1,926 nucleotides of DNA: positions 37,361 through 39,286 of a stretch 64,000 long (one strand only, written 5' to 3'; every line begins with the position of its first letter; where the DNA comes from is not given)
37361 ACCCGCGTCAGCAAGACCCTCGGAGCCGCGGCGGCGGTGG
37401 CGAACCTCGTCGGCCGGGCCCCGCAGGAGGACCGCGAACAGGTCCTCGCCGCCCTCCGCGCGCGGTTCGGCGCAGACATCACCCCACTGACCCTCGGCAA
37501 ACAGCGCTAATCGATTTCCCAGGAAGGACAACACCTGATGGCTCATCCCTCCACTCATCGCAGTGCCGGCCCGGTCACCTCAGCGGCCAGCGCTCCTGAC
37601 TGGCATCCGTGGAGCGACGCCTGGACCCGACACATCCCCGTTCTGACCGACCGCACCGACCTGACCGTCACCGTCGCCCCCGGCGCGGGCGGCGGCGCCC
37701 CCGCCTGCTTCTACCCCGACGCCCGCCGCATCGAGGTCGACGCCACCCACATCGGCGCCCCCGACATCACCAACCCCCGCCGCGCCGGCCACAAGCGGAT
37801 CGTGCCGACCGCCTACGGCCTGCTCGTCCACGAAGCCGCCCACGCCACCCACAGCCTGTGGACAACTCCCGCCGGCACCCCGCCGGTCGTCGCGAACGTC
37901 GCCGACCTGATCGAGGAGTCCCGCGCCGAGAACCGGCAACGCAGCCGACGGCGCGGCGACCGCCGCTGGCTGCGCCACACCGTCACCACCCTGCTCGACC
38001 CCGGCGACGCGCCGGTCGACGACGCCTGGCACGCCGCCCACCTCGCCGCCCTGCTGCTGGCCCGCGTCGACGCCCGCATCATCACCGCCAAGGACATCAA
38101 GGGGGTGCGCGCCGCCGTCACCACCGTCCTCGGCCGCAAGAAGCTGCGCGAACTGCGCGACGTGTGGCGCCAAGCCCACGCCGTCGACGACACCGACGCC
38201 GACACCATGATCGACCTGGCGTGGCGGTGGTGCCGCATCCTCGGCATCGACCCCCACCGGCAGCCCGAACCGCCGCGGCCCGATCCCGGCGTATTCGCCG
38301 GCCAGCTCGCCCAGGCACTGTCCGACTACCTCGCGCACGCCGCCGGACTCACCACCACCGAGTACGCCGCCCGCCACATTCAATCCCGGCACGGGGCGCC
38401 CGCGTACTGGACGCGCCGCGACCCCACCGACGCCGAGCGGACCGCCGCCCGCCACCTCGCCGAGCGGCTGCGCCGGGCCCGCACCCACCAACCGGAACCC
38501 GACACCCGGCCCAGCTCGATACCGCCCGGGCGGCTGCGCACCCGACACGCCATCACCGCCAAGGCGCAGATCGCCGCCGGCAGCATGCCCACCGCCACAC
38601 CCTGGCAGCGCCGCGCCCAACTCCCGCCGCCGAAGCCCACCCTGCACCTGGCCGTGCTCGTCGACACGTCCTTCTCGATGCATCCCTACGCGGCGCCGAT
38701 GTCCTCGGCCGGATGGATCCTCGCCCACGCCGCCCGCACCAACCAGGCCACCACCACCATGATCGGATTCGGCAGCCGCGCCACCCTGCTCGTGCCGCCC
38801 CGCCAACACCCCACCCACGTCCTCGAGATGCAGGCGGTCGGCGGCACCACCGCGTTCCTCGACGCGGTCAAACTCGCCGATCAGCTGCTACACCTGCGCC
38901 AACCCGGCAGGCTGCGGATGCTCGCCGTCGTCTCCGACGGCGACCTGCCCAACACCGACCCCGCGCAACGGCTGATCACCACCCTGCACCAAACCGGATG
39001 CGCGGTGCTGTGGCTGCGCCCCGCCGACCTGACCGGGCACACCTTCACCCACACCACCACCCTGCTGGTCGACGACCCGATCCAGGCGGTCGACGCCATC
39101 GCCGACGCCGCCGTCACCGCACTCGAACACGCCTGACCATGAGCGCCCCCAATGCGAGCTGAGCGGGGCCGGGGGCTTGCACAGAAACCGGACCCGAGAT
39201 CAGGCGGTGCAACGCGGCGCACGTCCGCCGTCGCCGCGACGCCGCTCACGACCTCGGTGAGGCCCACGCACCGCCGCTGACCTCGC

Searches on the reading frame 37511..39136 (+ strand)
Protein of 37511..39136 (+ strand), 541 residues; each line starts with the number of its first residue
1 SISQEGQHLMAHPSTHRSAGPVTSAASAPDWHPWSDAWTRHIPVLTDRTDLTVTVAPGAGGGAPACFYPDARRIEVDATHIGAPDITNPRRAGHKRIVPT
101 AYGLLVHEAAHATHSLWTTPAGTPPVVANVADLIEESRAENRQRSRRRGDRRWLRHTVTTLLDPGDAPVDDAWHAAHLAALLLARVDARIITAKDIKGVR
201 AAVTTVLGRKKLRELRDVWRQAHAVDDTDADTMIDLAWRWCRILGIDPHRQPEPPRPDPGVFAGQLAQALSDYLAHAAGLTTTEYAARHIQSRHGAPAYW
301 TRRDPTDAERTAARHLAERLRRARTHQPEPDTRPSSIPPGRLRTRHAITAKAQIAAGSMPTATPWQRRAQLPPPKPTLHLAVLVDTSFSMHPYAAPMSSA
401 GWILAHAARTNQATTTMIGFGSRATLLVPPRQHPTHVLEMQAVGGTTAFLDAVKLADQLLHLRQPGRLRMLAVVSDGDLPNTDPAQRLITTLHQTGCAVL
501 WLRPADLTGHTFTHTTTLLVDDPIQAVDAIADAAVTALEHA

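Call 20: search_protein_families(library=pfam, proteins=[window:37511-39136:+], max_evalue=0.001)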
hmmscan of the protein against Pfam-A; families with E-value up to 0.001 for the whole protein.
window:37511-39136:+ (541 aa): 2 families
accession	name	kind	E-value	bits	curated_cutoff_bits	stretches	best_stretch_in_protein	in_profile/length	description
PF05762.20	VWA_CoxE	-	2.2e-09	37.5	26.4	1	316-512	1-195/222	VWA domain containing CoxE-like protein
PF13519.12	VWA_2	-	3.2e-07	31.4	27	1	381-477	2-106/107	von Willebrand factor type A domain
